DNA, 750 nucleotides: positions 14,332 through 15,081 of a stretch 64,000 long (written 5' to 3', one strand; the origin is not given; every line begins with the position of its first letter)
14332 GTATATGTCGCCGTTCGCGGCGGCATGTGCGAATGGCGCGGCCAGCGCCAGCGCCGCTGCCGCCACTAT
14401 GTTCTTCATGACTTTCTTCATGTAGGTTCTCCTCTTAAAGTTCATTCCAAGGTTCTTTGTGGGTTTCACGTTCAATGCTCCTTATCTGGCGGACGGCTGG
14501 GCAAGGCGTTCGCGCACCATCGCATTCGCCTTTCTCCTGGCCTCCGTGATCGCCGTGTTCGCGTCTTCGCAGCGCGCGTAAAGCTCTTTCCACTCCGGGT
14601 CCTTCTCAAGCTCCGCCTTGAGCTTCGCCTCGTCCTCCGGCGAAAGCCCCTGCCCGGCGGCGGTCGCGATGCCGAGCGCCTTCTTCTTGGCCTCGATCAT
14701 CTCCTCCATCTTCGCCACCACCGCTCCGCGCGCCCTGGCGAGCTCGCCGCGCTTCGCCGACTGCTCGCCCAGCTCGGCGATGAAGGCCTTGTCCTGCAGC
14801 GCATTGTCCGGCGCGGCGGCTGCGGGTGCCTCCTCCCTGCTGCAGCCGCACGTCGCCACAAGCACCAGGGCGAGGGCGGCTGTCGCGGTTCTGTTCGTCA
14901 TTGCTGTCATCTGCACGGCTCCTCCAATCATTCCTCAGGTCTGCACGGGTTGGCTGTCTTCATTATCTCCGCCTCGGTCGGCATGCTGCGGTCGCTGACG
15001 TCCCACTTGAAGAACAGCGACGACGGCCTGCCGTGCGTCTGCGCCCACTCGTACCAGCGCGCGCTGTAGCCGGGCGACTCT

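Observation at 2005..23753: Operon-like unit of about 21.6 kb encoding two giant secreted proteins with a small lipoprotein between them, running straight into ackA-pta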

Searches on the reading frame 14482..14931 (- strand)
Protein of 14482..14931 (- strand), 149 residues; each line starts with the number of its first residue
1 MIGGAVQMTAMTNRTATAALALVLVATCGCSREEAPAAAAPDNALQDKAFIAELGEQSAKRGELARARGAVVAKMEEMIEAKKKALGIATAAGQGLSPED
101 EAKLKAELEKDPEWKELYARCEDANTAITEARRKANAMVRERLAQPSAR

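Call 8: search_protein_families(library=pfam, proteins=[window:14482-14931:-], max_evalue=0.01)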
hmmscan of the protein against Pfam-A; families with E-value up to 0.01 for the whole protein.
window:14482-14931:- (149 aa): 0 families

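Call 9: search_protein_families(library=ncbifam, proteins=[window:14482-14931:-], max_evalue=0.01)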
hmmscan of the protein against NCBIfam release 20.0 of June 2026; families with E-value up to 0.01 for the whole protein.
window:14482-14931:- (149 aa): 0 families

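Call 16: find_homologous_proteins(query=window:14482-14931:-, max_evalue=0.001)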
Query window:14482-14931:- (149 aa): 25 proteins with E <= 0.001 among 1420 candidates.
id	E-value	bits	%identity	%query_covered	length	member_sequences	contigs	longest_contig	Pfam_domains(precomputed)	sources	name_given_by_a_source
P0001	2.4e-81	288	97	100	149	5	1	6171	-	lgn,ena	-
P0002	1.8e-37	146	61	81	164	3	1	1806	-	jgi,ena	-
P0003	4.3e-35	139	63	79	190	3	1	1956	-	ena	-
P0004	1.0e-32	131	60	79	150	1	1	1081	-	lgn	-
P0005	3.8e-30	123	62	81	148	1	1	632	-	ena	-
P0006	2.3e-28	117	62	79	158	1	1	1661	-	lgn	-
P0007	7.3e-28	115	58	79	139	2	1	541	-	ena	-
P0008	6.4e-26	109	53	79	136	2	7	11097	-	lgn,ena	-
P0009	7.0e-26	109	57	79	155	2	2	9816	-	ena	-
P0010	1.0e-25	108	60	70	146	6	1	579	-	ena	-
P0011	1.3e-25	108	54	79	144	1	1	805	-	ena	-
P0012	1.3e-25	108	59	79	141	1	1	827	-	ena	-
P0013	1.4e-25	108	60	70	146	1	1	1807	-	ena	-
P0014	7.4e-25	106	58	77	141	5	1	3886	-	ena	-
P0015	7.5e-25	106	57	81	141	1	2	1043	-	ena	-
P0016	2.0e-24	104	58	79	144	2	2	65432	-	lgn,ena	-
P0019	1.3e-21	95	50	86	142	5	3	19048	-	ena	-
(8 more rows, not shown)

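Call 18: find_encoding_contigs(protein=P0016, flank=10000, max_places=3)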
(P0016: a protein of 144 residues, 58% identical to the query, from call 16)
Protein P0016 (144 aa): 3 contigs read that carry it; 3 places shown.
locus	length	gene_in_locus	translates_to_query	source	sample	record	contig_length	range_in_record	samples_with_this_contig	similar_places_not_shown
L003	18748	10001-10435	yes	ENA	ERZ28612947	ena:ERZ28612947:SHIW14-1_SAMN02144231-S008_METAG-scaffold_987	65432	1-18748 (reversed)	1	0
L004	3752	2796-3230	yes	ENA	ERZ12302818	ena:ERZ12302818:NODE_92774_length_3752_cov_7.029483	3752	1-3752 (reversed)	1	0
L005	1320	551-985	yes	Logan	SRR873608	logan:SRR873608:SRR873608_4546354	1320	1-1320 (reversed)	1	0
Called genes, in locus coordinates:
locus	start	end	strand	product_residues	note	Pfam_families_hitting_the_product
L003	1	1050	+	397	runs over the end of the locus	-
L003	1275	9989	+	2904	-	PF21722:Gly_rich_2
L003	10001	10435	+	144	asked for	-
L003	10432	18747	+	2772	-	?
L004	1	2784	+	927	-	?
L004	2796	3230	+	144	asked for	-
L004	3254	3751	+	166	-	?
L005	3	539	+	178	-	?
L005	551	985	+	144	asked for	-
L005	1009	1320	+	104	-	?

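Call 19: find_encoding_contigs(protein=P0019, flank=10000, max_places=3)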
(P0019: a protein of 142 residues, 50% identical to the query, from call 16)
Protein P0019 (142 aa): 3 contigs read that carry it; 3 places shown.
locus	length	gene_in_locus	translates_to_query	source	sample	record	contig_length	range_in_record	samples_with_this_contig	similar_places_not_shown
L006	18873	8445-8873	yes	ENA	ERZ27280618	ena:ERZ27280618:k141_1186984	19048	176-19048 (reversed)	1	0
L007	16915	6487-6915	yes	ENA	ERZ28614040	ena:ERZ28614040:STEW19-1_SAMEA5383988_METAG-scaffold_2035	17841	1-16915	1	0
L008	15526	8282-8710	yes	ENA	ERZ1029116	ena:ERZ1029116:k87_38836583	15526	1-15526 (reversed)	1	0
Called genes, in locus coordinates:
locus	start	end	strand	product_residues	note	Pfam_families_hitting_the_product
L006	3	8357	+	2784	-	?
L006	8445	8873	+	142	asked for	-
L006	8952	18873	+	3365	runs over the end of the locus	?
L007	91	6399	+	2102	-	-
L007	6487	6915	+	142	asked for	-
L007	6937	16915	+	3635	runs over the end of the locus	?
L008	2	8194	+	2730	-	?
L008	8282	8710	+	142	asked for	-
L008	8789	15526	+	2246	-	?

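Call 20: find_related_loci(query=A1, collection=genome_contigs, flank=10000)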
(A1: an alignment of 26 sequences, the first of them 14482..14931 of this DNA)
Query A1 (149 aa) in genome_contigs; peptide patterns used: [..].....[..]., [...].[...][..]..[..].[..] (x = any residue, [..] = any of these).
254 stretches matched a pattern; 11 encode a relative of the query (tblastn E <= 1e-3); 11 distinct loci.
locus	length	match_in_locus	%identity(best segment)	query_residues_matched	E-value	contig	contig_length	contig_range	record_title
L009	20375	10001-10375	40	22-149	1e-19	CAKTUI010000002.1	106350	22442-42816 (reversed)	MAG: uncultured Kiritimatiellaeota bacterium isolate REFINED_METABAT215_TOP10_CONTIGS_1500_ASSEMBLY_K77_MERGED__Hadza_Mo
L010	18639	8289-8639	43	18-143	3e-19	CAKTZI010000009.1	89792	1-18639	MAG: uncultured Kiritimatiellaeota bacterium isolate REFINED_METABAT215_TOP10_CONTIGS_1500_ASSEMBLY_K77_MERGED__Hadza_Mo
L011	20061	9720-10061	40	29-143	4e-19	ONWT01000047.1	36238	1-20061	uncultured Lentisphaerae bacterium isolate RUG712 genome assembly, contig: k87_13686340, whole genome shotgun sequence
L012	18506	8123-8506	33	10-144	1e-18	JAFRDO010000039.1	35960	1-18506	MAG: Kiritimatiellae bacterium isolate RGIG2398 Goat_Ileum-4__c129704, whole genome shotgun sequence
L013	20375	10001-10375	37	22-149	3e-18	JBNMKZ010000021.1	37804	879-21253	MAG: Verrucomicrobiota bacterium isolate CM_BacUBA_137.30 k141_173365_length_37804_cov_51.0020, whole genome shotgun seq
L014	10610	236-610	35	16-144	3e-14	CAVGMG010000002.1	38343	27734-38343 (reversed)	Alistipes onderdonkii isolate H07668-L1_cleanbin_000053 genome assembly, contig: Spades_H07668-L1_contig_343, whole geno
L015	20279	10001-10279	38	45-147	6e-14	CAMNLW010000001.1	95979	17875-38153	MAG: uncultured Verrucomicrobia bacterium isolate SRR873596_bin.102_metaWRAP_v1.3_MAG genome assembly, contig: NODE.386_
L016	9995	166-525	33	29-148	3e-12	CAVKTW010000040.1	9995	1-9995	Candidatus Methanomethylophilaceae archaeon isolate G02630-L1_cleanbin_000058 genome assembly, contig: Spades_G02630-L1_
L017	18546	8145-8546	29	4-144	6e-12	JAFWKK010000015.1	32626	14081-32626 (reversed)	MAG: Kiritimatiellae bacterium isolate RGIG5820 Sheep_Ileum.Co__c110807, whole genome shotgun sequence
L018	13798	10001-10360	32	22-145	1e-10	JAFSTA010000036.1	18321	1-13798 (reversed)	MAG: Kiritimatiellae bacterium isolate RGIG3447 Goat_Rumen.Co__c294661, whole genome shotgun sequence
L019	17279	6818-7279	31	3-148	1e-9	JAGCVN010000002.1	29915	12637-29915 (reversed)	MAG: Kiritimatiellae bacterium isolate RGIG10161 Yak_Rumen-4__c10354, whole genome shotgun sequence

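Call 28: search_solved_structures(query=A1, max_evalue=10)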
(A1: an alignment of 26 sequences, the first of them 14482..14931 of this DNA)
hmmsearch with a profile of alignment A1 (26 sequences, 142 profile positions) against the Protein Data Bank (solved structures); distinct sequences matched with E-value up to 10: 18.
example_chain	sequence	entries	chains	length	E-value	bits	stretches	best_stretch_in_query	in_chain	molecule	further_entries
6mi4_A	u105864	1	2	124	0.08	16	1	101-131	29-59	NF-kB ESSENTIAL MODULATOR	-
6mi3_A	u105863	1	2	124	0.13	15.4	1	101-131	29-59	NF-kB ESSENTIAL MODULATOR,NF-kappa-B essential modulator,NF-kB ESSENTIAL MODULATOR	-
1gqe_A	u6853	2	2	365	0.7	12.9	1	12-68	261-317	RELEASE FACTOR 2 | peptide chain release factor RF-2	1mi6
5czp_QY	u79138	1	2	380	0.77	12.8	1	12-68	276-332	Peptide chain release factor 2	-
9ljk_A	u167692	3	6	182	0.89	12.6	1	27-65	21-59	Flagellar motor protein MotS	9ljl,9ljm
6ot3_A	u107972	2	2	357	0.95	12.5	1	12-68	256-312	Peptide chain release factor 2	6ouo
6ost_7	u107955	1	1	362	0.96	12.5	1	12-68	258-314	Peptide chain release factor 2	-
8p16_6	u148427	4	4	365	0.98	12.5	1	12-68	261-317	Peptide chain release factor RF2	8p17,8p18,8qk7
1ml5_Z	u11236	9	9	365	0.98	12.5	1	12-68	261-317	Peptide chain release factor 2 | Peptide chain release factor RF2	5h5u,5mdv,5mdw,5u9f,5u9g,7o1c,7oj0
6ogf_8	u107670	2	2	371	1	12.4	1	12-68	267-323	Peptide chain release factor 2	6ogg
6og7_8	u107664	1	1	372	1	12.4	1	12-68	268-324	Peptide chain release factor RF2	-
5dfe_QY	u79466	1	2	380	1.1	12.3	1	12-68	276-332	Peptide chain release factor 2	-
5u4i_v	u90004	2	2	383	1.1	12.3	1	12-68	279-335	Peptide chain release factor 2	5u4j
6c4h_v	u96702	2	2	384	1.1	12.3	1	12-68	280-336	Peptide chain release factor RF2 | Peptide chain release factor 2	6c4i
5mgp_z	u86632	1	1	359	1.2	12.2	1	11-68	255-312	Peptide chain release factor 2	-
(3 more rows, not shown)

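Call 35: search_protein_families(library=phrogs, proteins=[window:14482-14931:-], max_evalue=0.01)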
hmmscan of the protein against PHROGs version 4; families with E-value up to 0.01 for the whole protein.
window:14482-14931:- (149 aa): 0 families

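Call 84: search_protein_families(library=pfam, proteins=[L018:10433-13798:+, L018:7044-9416:+, L019:4989-6491:-, L011:6739-8412:-], max_evalue=1)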
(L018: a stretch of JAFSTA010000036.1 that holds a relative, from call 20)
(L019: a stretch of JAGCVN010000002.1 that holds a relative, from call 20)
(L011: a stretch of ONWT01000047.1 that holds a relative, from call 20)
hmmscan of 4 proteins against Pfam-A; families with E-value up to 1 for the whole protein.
L018:10433-13798:+ (1122 aa): 4 families
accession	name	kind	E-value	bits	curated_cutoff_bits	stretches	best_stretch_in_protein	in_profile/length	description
PF18911.6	PKD_4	-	8.7e-23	80.6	27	3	451-535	1-80/85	PKD domain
PF00801.26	PKD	-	7.7e-22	77.5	23.5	3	929-996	14-75/80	PKD domain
PF07495.19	Y_Y_Y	-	0.00049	20.4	26.6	1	501-532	25-55/65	Y_Y_Y domain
PF18981.6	InlK_D3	-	0.039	14.5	25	0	460-531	7-66/75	Internalin K domain (D3/D4)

L018:7044-9416:+ (790 aa): 3 families
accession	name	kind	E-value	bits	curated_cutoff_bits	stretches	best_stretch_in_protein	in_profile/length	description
PF18566.7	Ldi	-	2.4e-33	116.5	26.1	1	449-736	1-302/318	Linalool dehydratase/isomerase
PF07947.19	YhhN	-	4.3e-14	53.1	25.6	1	10-160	26-181/182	YhhN family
PF13965.12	SID-1_RNA_chan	-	0.33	9.9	28.7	1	282-389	371-474/594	dsRNA-gated channel SID-1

L019:4989-6491:- (500 aa): 0 families

L011:6739-8412:- (557 aa): 0 families

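Call 95: search_protein_families(library=pfam, proteins=[L013:2-871:+], max_evalue=0.01)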
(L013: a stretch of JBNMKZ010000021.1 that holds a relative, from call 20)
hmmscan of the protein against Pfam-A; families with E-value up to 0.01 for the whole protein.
L013:2-871:+ (289 aa): 0 families

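Call 96: search_protein_families(library=ncbifam, proteins=[L013:2-871:+], max_evalue=0.1)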
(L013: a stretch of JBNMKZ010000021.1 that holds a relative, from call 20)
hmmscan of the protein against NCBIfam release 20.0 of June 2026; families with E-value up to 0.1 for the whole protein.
L013:2-871:+ (289 aa): 0 families
